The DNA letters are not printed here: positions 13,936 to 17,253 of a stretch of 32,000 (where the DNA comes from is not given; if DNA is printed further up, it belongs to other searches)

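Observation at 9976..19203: Cell-envelope module built around an atypical MacB/FtsX-type ABC machine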

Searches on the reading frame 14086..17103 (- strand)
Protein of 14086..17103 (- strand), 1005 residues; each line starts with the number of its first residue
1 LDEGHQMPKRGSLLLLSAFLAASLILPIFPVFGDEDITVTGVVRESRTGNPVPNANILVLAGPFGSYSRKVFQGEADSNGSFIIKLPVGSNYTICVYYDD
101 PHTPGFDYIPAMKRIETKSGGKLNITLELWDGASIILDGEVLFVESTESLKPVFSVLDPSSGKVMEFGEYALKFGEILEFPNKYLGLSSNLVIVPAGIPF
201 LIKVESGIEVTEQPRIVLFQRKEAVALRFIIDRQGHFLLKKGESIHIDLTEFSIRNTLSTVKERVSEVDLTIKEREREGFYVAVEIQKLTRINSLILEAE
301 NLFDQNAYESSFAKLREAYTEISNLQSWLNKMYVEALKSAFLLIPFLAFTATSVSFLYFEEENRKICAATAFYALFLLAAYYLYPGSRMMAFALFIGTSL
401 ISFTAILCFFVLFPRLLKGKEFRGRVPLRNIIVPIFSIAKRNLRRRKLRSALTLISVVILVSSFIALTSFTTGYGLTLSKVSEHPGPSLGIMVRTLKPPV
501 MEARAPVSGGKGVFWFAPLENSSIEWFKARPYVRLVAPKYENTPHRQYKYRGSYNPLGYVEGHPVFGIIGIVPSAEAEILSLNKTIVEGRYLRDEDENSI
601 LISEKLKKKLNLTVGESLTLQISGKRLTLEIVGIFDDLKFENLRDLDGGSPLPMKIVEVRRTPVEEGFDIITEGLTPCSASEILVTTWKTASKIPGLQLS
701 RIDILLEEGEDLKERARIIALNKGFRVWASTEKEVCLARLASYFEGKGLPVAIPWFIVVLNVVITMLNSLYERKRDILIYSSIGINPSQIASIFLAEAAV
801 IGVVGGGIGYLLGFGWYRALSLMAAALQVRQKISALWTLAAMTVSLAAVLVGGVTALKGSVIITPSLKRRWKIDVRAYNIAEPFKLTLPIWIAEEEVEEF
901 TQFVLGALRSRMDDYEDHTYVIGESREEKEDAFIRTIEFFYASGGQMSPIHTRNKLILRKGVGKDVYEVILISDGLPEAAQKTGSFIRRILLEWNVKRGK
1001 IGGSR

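Call 4: search_protein_families(library=pfam, proteins=[window:14086-17103:-], max_evalue=0.01)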
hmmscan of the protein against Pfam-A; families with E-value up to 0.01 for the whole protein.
window:14086-17103:- (1005 aa): 4 families
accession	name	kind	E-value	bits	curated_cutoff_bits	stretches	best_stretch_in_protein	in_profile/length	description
PF02687.27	FtsX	-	1.1e-10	42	25.5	1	755-858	8-113/120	FtsX-like permease C-terminal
PF12704.14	MacB_PCD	-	1.7e-10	42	27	1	450-639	1-158/207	MacB-like periplasmic core domain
PF13620.12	CarboxypepD_reg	-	2.1e-05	25.2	32.3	1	38-98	1-56/82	Carboxypeptidase regulatory-like domain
PF13715.12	CarbopepD_reg_2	-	0.0052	17.2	32.2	0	39-97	1-51/88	CarboxypepD_reg-like domain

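Call 7: search_protein_families(library=ncbifam, proteins=[window:14086-17103:-], max_evalue=0.01)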
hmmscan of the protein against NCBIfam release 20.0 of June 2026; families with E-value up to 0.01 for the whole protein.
window:14086-17103:- (1005 aa): 4 families
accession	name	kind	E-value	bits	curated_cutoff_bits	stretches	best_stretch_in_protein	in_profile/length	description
TIGR03434.1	ADOP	subfamily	1e-07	30.5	622.3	1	757-852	284-382/803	ADOP family duplicated permease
TIGR02212.1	lolCE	equivalog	2.7e-06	26.6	362.45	1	757-814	279-336/411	lipoprotein-releasing ABC transporter permease subunit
NF007826.0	PRK10535.1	equivalog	0.0022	16.4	966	1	760-853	538-630/648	macrolide ABC transporter ATP-binding protein/permease MacB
NF038347.1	FtsX_Gpos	exception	0.0044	16.4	225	1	764-854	188-281/296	permease-like cell division protein FtsX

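Call 8: find_homologous_proteins(query=window:14086-17103:-, max_evalue=0.001)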
Query window:14086-17103:- (1005 aa): 58 proteins with E <= 0.001 among 8000 candidates.
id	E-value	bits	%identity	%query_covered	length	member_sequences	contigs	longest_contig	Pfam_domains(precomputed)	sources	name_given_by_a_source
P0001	0.0e+0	2209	100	99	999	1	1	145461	PF02687.28,PF12704.15,PF13620.13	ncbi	-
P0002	0.0e+0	1821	82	99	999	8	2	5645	PF02687.28,PF12704.15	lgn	-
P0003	0.0e+0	1765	79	98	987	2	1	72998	PF02687.28,PF12704.15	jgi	-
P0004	0.0e+0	1440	66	97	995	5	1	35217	PF02687.28,PF12704.15,PF13620.13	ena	-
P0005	0.0e+0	1368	62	96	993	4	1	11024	PF02687.28,PF12704.15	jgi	-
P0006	0.0e+0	1192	57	99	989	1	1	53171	PF02687.28,PF12704.15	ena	-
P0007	0.0e+0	1179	56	99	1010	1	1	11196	PF02687.28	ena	-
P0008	0.0e+0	1176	57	99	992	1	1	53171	PF02687.28,PF12704.15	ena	-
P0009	0.0e+0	1144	56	97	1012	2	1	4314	PF02687.28,PF12704.15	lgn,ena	-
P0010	0.0e+0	1134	55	97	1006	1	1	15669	PF02687.28,PF12704.15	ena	-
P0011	0.0e+0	1133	56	97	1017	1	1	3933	PF02687.28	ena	-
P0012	0.0e+0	1108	54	99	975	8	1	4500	PF02687.28,PF12704.15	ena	-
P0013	0.0e+0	1099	54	99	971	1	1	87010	PF02687.28,PF12704.15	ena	-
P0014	0.0e+0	1097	54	97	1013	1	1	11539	PF02687.28,PF12704.15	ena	-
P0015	0.0e+0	1076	53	97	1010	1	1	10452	PF02687.28,PF12704.15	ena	-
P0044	2.0e-116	408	31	97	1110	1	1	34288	PF02687.28,PF13620.13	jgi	-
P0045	9.3e-110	386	33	75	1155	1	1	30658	PF02687.28,PF16396.13,PF12704.15,PF13810.13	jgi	-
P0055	7.5e-21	92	24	47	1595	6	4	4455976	PF02687.28,PF04389.23,PF12704.15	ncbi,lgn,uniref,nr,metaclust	ncbi:FtsX-like permease family protein [Desulfococcus multivorans]|uniref:Uncharacterized protein n=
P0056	1.3e-16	78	23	61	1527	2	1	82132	PF02687.28,PF04389.23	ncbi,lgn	-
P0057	1.8e-10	58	22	61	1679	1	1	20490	PF02687.28,PF04389.23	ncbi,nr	ncbi:MAG: hypothetical protein C0404_05755 [Verrucomicrobia bacterium]|nr:hypothetical protein [Verr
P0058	7.1e-4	36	24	37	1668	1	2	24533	PF02687.28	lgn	-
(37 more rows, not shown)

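Call 12: find_related_loci(query=A2, collection=genome_contigs, flank=10000)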
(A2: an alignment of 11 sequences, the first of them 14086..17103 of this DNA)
Query A2 (1005 aa) in genome_contigs; peptide patterns used: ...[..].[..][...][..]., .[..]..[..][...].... (x = any residue, [..] = any of these).
85 stretches matched a pattern; 54 encode a relative of the query (tblastn E <= 1e-3); 54 distinct loci.
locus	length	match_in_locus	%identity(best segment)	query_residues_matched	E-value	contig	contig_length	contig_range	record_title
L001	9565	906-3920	81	1-1005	0e+0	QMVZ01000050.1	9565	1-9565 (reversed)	MAG: Thermoproteota archaeon isolate B15_G15 B15_Guay15_scaffold_02004, whole genome shotgun sequence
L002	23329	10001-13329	39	36-1000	0e+0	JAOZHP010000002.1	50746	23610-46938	MAG: Candidatus Bathyarchaeota archaeon isolate QDN_4 k147_9962, whole genome shotgun sequence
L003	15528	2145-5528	39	5-998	0e+0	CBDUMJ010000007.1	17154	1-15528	MAG TPA_asm: uncultured archaeon isolate SRR6823441_concoct_210 genome assembly, contig: ERZ1742239.4000, whole genome s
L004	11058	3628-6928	39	37-998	0e+0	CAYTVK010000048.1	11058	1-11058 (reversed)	MAG TPA_asm: uncultured Candidatus Bathyarchaeia archaeon isolate binchicken_co150_181 genome assembly, contig: NODE_143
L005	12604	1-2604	40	101-1005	0e+0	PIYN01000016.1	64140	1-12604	MAG: Candidatus Bathyarchaeota archaeon isolate M10_bin139 bin139_scaffold362, whole genome shotgun sequence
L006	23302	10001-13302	40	38-998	0e+0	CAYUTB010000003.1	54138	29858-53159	MAG TPA_asm: uncultured Candidatus Bathyarchaeia archaeon isolate SRP178699_co1_176 genome assembly, contig: NODE_517_le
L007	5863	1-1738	70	567-1004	0e+0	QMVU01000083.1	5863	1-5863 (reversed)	MAG: Thermoproteota archaeon isolate B8_G17 B8_Guay17_scaffold_06136, whole genome shotgun sequence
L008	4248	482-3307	37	38-1000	0e+0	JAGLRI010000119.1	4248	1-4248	MAG: Candidatus Bathyarchaeota archaeon isolate RS_9_1 ROV157_9.bin.1.fa_119, whole genome shotgun sequence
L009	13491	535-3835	38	38-998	2e-174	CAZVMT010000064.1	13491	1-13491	MAG TPA_asm: uncultured Candidatus Bathyarchaeia archaeon isolate binchicken_co262_317 genome assembly, contig: NODE_511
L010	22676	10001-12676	36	67-1004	1e-156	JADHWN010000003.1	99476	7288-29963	MAG: Candidatus Bathyarchaeota archaeon isolate BS750m-G28 BS-750m-C67, whole genome shotgun sequence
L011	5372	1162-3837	36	67-1004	6e-155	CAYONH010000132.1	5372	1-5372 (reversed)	MAG TPA_asm: uncultured Candidatus Bathyarchaeia archaeon isolate SRP068000_co4_41 genome assembly, contig: NODE_31143_l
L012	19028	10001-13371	38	10-998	0e+0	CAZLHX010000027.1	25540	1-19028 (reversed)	MAG TPA_asm: uncultured Candidatus Bathyarchaeia archaeon isolate SRP141376_co1_243 genome assembly, contig: NODE_4313_l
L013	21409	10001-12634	34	78-1000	4e-150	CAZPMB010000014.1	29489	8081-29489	MAG TPA_asm: uncultured Candidatus Bathyarchaeia archaeon isolate binchicken_co383_203 genome assembly, contig: NODE_291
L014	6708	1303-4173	32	9-1000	3e-148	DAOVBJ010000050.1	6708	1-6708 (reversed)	MAG TPA_asm: Candidatus Bathyarchaeota archaeon isolate CSMAG_1002 CSMAG_1002_k141_6430187_length_6708_cov_5.7937, whole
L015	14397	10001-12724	34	39-998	3e-147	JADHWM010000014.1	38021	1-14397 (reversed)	MAG: Candidatus Bathyarchaeota archaeon isolate BS750m-G27 BS-750m-C1056, whole genome shotgun sequence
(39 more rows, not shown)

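Call 19: find_encoding_contigs(protein=P0004, flank=10000, max_places=2)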
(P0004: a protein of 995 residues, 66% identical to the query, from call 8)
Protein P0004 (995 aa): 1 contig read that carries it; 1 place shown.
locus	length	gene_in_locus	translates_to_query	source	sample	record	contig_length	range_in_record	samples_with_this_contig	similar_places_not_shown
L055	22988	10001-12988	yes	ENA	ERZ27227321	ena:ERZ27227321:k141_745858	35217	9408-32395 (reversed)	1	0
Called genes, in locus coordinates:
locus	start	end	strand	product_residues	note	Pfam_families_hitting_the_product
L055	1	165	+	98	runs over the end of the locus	-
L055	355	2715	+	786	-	PF03104:DNA_pol_B_exo1, PF00136:DNA_pol_B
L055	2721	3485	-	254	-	PF00892:EamA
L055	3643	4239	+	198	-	-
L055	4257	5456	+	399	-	PF00083:Sugar_tr (faint), PF07690:MFS_1, PF12832:MFS_1_like (faint), PF07690:MFS_1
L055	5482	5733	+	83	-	-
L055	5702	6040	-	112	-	PF03091:CutA1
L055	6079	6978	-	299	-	PF22082:TtuA_LIM_N (weak), PF01171:ATP_bind_3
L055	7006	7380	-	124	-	PF03692:CxxCxxCC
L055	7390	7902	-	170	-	PF03703:bPH_2 (weak)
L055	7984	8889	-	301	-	PF25213:HVO_A0261_N (weak), PF13412:HTH_24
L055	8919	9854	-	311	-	PF10938:YfdX (faint), PF26154:DUF8042 (faint)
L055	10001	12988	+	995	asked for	PF13620:CarboxypepD_reg (weak), PF12704:MacB_PCD, PF02687:FtsX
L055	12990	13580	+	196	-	PF02687:FtsX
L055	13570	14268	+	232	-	PF00005:ABC_tran, PF13304:AAA_21 (weak)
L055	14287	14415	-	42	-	-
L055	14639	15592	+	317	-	PF01008:IF-2B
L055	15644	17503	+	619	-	PF02730:AFOR_N, PF01314:AFOR_C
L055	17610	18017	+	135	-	PF01209:Ubie_methyltran (weak), PF13847:Methyltransf_31, PF13649:Methyltransf_25, PF08241:Methyltransf_11, PF08242:Methyltransf_12 (weak)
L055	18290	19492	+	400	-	PF12832:MFS_1_like (weak), PF07690:MFS_1, PF13347:MFS_2 (faint), PF00083:Sugar_tr (faint), PF07690:MFS_1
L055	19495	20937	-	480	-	PF00587:tRNA-synt_2b, PF03129:HGTP_anticodon, PF09180:ProRS-C_1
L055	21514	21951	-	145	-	PF01168:Ala_racemase_N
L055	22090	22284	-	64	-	-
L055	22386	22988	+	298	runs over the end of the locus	PF00583:Acetyltransf_1, PF13673:Acetyltransf_10 (faint), PF13508:Acetyltransf_7 (weak), PF00583:Acetyltransf_1, PF13508:Acetyltransf_7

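Call 20: find_encoding_contigs(protein=P0006, flank=10000, max_places=2)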
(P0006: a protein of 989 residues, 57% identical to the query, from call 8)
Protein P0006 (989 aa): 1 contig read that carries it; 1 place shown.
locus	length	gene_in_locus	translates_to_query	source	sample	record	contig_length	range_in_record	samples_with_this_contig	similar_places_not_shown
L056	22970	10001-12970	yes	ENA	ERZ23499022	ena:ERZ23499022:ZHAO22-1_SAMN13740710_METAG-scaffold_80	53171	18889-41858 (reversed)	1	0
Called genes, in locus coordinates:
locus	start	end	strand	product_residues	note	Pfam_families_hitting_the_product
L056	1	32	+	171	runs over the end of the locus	PF01917:Flagellin_arch-type (faint)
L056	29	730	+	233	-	PF06745:ATPase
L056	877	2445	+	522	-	PF00437:T2SSE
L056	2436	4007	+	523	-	-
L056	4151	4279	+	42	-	-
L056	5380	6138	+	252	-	PF02195:ParB_N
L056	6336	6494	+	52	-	PF00125:Histone, PF00808:CBFD_NFYB_HMF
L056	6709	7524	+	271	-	-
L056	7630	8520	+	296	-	PF01040:UbiA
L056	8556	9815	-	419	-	PF00753:Lactamase_B, PF23023:Anti-Pycsar_Apyc1, PF12706:Lactamase_B_2, PF16661:Lactamase_B_6, PF10996:Beta-Casp, PF07521:RMMBL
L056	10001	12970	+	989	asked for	PF12704:MacB_PCD (weak), PF02687:FtsX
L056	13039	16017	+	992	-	PF12704:MacB_PCD, PF02687:FtsX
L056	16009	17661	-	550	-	PF01702:TGT, PF17884:DUF5591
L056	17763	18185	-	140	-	PF14894:Lsm_C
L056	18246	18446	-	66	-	PF09082:DUF1922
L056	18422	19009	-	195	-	PF13238:AAA_18, PF13521:AAA_28 (faint)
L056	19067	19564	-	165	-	PF01381:HTH_3 (weak)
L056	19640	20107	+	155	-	PF14810:TGT_C2, PF01472:PUA, PF03657:UPF0113 (faint)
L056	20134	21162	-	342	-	PF07690:MFS_1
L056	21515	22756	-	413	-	PF07690:MFS_1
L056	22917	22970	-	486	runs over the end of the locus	PF00144:Beta-lactamase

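Call 21: find_encoding_contigs(protein=P0003, flank=10000, max_places=2)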
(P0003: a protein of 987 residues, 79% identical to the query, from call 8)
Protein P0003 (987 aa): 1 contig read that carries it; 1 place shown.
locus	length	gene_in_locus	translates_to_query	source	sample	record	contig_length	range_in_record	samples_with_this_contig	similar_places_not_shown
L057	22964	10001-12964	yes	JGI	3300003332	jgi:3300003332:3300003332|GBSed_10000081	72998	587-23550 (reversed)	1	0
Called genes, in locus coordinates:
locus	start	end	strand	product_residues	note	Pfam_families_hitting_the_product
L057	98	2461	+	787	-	PF03104:DNA_pol_B_exo1, PF00136:DNA_pol_B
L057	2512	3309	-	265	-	PF00892:EamA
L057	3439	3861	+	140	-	-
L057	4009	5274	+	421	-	PF07690:MFS_1, PF12832:MFS_1_like (weak), PF00083:Sugar_tr (faint), PF07690:MFS_1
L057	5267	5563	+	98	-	-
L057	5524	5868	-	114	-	PF03091:CutA1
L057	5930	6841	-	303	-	PF01171:ATP_bind_3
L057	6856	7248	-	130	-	PF03692:CxxCxxCC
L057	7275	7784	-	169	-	PF03703:bPH_2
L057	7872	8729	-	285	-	PF13404:HTH_AsnC-type (faint), PF13412:HTH_24, PF08279:HTH_11 (faint)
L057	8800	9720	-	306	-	-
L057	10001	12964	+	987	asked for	PF12704:MacB_PCD, PF02687:FtsX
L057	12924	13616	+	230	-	PF02687:FtsX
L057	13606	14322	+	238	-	PF00005:ABC_tran, PF13304:AAA_21 (weak)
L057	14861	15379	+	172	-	-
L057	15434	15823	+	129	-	-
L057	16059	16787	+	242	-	-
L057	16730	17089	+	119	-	-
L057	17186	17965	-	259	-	PF04015:DUF362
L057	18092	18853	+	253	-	PF04909:Amidohydro_2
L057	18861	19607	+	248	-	PF04909:Amidohydro_2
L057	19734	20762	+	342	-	PF07676:PD40 (faint), PF26549:Tricorn_N, PF26550:Tricorn_2nd (weak)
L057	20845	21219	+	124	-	-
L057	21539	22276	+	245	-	PF01909:NTP_transf_2 (weak)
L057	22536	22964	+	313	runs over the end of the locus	PF01008:IF-2B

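Call 41: predict_structure(alignment_id=A3)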
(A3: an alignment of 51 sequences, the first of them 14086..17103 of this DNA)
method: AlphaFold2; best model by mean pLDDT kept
length: 1005 residues; sequences in the alignment: 51
mean_pLDDT: 83.7   pTM: 0.72
mean pLDDT of the five models: 83.7, 82.5, 81.5, 80.6, 80.5
residues with pLDDT >= 90: 458; 70-90: 402; 50-70: 107; < 50: 38
segments of 3 or more residues with pLDDT < 50: 1-10, 26-33, 211-222, 865-869, 1003-1005
pLDDT, mean of each block of 10 residues (from residue 1): 39 67 51 68 92 92 71 92 89 90 91 84 90 92 83 92 90 76 80 93 80 38 70 90 93 94 96 92 92 97 95 96 93 91 91 88 91 94 89 93 93 74 56 76 78 86 83 88 88 92 72 86 91 95 85 83 93 94 94 94 95 92 89 96 93 92 74 92 95 92 94 95 94 94 76 72 75 71 68 84 89 88 77 83 85 75 49 59 76 83 90 80 82 85 67 88 79 83 84 72 47
secondary structure, 60 per line:
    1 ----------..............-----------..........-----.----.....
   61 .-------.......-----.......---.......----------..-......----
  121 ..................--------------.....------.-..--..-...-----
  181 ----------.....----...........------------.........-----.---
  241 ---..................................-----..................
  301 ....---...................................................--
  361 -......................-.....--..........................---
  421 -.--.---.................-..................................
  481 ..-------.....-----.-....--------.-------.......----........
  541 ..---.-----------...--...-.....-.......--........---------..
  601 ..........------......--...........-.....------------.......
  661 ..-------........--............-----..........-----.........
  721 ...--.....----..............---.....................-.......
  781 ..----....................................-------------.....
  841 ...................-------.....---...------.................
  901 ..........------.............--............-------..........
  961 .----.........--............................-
elements in order (helices of 4 or more, strands of 3 or more residues): H11-24 E36-45 E56-61 E69-75 E81-87 E91-97 E111-116 E121-138 E153-157 E173-175 E191-195 E200-210 E223-231 E244-248 H249-277 H283-304 H308-358 H362-383 H385-389 H392-417 H429-445 H447-467 E468-482 E490-494 E502-505 H522-528 E533-542 E558-560 E563-565 E567-571 H573-579 H582-585 E586-589 E599-603 H604-610 E617-622 E625-635 H637-641 E654-662 E670-677 E683-687 H688-691 E697-706 H712-723 E726-730 E735-748 H752-772 H774-782 H787-822 H836-859 H867-871 E884-893 H894-910 E917-929 E932-943 E951-961 E966-974 H977-1004
